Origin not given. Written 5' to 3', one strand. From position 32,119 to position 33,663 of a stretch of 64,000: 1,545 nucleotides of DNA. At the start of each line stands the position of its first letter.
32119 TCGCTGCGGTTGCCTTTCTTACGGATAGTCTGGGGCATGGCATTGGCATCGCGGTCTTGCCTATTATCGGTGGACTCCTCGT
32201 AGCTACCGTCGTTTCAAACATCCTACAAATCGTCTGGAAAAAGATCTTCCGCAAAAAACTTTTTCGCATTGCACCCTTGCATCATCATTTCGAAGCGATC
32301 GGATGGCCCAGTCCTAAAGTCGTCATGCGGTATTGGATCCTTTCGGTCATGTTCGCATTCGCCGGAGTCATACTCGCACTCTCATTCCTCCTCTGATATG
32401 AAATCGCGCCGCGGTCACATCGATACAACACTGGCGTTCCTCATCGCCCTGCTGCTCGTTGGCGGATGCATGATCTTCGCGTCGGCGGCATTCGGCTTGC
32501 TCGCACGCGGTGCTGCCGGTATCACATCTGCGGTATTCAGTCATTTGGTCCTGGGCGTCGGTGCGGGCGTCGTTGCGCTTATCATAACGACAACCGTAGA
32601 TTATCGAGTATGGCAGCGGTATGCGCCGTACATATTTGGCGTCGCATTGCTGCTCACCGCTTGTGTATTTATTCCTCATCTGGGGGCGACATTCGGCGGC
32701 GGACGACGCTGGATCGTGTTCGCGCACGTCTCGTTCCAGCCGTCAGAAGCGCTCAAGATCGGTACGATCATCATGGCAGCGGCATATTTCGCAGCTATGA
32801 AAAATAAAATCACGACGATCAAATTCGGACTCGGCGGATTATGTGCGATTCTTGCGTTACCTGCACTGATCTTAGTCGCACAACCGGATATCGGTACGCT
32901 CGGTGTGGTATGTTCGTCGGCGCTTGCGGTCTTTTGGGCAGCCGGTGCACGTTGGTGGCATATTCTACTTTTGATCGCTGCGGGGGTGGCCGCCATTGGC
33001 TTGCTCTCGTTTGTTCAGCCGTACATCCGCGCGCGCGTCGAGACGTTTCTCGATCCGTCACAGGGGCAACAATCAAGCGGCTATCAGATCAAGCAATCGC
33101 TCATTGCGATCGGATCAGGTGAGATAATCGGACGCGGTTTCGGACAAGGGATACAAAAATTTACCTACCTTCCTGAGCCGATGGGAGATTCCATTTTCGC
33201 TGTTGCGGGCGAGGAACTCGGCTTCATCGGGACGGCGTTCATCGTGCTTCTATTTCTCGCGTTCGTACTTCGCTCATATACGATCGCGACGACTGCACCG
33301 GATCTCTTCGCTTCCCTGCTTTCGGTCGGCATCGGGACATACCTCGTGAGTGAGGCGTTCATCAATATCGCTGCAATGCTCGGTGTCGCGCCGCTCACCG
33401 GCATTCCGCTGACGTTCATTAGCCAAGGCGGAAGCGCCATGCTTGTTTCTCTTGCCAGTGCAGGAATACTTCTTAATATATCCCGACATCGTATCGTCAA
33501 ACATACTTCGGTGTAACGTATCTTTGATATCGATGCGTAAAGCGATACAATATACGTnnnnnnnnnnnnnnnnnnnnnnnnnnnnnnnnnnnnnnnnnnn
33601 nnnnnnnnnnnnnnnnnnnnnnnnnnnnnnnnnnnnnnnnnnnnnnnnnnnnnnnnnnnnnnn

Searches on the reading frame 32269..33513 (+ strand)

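Call 108: search_protein_families(library=pfam, proteins=[window:32269-33513:+], max_evalue=0.01)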
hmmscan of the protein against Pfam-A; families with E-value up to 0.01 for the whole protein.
window:32269-33513:+ (415 aa): 1 family
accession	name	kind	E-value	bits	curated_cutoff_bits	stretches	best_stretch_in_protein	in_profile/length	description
PF01098.24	FTSW_RODA_SPOVE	-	5.8e-87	292.4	26.4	1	55-408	3-354/356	Cell cycle protein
